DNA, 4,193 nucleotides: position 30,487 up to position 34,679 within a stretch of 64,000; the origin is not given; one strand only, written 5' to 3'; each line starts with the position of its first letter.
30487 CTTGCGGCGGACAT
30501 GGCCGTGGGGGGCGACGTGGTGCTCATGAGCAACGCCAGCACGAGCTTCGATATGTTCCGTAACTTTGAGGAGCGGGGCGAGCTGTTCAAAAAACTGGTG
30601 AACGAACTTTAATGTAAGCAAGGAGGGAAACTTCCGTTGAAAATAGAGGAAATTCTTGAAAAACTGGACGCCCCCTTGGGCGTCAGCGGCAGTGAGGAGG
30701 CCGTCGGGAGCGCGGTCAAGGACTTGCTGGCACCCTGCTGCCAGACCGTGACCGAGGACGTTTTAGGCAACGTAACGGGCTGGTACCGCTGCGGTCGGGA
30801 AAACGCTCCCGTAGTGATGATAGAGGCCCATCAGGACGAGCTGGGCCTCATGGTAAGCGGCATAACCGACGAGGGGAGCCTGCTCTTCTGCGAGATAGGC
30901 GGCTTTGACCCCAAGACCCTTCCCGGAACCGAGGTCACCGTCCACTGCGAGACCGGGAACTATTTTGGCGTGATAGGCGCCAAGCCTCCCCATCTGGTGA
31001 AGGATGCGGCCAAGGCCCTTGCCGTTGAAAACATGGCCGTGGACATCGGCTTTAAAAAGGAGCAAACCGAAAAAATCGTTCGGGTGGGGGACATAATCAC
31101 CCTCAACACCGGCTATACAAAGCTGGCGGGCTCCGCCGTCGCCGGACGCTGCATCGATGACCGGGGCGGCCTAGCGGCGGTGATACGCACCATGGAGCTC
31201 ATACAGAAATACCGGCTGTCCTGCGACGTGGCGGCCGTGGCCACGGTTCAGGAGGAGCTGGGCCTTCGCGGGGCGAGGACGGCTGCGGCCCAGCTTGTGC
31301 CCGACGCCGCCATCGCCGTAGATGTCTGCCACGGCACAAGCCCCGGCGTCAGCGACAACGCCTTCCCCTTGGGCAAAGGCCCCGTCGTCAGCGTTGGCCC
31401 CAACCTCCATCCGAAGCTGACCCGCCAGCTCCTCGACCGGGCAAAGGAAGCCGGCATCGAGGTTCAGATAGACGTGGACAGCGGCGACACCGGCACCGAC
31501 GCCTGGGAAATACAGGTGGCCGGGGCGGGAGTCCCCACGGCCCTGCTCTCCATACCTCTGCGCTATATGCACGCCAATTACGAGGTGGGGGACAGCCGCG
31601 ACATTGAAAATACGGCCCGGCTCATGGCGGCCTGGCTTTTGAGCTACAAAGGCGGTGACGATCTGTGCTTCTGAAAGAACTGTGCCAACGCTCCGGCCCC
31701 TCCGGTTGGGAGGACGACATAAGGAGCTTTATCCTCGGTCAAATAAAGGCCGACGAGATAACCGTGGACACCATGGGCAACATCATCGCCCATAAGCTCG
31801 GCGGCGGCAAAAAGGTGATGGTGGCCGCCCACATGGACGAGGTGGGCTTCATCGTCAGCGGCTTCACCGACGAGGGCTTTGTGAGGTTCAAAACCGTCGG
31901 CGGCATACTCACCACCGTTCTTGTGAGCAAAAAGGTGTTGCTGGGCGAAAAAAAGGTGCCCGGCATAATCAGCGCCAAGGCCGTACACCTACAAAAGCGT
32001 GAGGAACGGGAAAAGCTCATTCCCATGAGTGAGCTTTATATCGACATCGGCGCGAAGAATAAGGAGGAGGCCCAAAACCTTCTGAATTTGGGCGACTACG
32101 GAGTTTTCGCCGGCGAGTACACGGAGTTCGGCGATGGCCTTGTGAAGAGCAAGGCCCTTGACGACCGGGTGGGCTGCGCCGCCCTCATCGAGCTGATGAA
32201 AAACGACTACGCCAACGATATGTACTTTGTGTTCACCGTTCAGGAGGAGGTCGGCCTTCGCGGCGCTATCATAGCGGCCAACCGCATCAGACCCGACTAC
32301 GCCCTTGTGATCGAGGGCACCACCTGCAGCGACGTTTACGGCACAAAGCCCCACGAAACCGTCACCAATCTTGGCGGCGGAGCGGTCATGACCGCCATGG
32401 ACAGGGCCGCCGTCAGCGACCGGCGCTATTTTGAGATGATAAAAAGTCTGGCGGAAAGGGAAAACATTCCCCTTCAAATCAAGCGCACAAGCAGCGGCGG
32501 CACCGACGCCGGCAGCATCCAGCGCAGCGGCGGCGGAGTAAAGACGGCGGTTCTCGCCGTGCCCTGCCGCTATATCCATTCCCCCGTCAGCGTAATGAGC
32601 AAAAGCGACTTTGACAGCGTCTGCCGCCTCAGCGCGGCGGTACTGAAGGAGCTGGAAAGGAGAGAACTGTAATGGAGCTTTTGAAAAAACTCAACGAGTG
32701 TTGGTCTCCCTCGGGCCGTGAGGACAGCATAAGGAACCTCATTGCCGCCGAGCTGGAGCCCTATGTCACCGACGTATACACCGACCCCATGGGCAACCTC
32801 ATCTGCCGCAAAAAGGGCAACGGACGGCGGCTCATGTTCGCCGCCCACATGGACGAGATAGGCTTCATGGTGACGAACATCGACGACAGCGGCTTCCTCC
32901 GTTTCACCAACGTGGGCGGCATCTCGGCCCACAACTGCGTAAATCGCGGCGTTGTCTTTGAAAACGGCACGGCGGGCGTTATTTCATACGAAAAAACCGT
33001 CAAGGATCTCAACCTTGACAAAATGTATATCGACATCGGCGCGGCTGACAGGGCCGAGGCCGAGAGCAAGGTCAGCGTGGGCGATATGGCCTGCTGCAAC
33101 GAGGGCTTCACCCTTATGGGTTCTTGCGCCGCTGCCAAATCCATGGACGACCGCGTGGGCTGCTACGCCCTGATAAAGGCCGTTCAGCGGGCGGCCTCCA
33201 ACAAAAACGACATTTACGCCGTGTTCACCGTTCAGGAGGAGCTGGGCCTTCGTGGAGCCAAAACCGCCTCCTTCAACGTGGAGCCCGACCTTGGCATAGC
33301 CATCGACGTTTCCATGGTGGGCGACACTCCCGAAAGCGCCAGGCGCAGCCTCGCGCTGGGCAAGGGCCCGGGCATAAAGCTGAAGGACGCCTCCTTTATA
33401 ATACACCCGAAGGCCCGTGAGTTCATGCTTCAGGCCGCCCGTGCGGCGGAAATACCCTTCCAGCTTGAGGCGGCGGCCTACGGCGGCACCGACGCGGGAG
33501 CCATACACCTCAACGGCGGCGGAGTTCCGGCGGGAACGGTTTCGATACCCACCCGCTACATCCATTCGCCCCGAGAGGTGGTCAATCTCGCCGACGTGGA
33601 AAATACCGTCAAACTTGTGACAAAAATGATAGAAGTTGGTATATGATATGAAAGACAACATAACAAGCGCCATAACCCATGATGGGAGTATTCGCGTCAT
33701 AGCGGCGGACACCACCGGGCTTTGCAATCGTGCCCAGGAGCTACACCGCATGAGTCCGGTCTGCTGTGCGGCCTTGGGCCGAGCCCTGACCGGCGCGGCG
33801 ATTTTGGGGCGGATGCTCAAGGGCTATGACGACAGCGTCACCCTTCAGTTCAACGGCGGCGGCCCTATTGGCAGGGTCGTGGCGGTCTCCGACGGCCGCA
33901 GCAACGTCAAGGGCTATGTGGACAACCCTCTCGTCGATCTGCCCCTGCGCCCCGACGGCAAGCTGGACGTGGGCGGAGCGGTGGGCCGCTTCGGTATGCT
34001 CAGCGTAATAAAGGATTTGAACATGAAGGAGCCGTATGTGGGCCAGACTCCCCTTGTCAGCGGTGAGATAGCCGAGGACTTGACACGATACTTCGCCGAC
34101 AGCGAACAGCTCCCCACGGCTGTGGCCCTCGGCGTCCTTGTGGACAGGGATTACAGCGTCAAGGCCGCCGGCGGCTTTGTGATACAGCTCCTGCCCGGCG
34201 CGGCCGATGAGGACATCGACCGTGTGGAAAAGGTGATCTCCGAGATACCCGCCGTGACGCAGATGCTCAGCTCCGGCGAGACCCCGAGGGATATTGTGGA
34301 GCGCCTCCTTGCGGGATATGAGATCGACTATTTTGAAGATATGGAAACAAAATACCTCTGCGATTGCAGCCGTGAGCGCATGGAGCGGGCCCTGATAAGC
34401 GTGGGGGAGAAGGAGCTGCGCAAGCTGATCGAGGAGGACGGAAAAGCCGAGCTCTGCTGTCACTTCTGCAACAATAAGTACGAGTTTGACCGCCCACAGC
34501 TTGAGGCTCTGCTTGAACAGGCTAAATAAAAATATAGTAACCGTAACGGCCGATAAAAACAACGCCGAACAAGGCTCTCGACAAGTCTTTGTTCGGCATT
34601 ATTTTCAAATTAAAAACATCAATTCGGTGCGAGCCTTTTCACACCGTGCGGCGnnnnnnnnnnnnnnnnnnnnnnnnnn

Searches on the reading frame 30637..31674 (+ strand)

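Call 22: search_protein_families(library=pfam, proteins=[window:30637-31674:+], max_evalue=0.0001)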
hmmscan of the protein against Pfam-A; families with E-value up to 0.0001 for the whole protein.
window:30637-31674:+ (345 aa): 3 families
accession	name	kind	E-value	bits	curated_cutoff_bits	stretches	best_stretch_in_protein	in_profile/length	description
PF05343.19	Peptidase_M42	-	6.7e-83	278.5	23.2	1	44-329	1-292/292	M42 glutamyl aminopeptidase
PF01546.33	Peptidase_M20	-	4.3e-07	30.5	24.6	1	173-334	34-204/206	Peptidase family M20/M25/M40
PF04389.22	Peptidase_M28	-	4.7e-05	23.6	21.3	0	174-304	32-158/193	Peptidase family M28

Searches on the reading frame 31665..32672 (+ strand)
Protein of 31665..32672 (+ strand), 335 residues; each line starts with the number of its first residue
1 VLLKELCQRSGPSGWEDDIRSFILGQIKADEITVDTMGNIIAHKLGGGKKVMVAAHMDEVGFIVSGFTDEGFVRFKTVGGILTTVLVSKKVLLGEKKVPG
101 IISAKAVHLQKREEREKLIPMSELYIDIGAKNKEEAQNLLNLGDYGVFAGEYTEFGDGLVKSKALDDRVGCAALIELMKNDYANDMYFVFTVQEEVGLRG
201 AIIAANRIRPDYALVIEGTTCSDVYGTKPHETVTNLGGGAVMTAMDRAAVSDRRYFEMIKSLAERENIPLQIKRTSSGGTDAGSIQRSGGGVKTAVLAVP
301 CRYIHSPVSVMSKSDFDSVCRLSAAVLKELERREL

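Call 22: search_protein_families(library=pfam, proteins=[window:31665-32672:+], max_evalue=0.0001)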
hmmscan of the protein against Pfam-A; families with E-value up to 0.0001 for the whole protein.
window:31665-32672:+ (335 aa): 4 families
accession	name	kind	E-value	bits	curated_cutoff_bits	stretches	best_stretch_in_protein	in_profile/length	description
PF05343.19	Peptidase_M42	-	4.4e-92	308.7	23.2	1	38-322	1-292/292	M42 glutamyl aminopeptidase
PF01546.33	Peptidase_M20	-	9.3e-07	29.4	24.6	1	171-328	40-205/206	Peptidase family M20/M25/M40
PF02127.20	Peptidase_M18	-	1.9e-06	27.4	24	1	235-319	336-424/432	Aminopeptidase I zinc metalloprotease (M18)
PF04389.22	Peptidase_M28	-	5.2e-05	23.5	21.3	0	164-319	30-182/193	Peptidase family M28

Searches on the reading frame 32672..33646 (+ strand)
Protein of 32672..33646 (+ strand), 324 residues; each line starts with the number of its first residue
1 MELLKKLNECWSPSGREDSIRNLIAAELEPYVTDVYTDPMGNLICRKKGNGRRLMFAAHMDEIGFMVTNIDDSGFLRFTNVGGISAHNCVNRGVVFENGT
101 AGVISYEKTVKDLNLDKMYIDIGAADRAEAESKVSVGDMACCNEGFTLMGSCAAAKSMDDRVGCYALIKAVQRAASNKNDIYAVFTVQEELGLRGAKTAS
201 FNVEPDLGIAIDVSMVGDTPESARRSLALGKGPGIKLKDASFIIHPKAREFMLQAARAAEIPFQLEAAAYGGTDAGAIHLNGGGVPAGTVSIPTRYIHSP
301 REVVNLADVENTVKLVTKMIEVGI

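Call 22: search_protein_families(library=pfam, proteins=[window:32672-33646:+], max_evalue=0.0001)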
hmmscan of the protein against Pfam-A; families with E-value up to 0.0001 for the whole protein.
window:32672-33646:+ (324 aa): 3 families
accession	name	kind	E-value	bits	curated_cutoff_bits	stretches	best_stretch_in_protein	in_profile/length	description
PF05343.19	Peptidase_M42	-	7.1e-90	301.4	23.2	1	41-315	1-292/292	M42 glutamyl aminopeptidase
PF01546.33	Peptidase_M20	-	3.9e-07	30.6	24.6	1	158-321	34-205/206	Peptidase family M20/M25/M40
PF02127.20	Peptidase_M18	-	3.6e-05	23.2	24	0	228-316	336-428/432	Aminopeptidase I zinc metalloprotease (M18)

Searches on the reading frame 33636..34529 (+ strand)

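Call 22: search_protein_families(library=pfam, proteins=[window:33636-34529:+], max_evalue=0.0001)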
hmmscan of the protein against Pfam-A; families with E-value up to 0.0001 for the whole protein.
window:33636-34529:+ (297 aa): 1 family
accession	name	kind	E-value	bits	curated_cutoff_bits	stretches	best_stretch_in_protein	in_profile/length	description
PF01430.24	HSP33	-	1.4e-99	333.4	21.4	1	7-285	1-273/273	Hsp33 protein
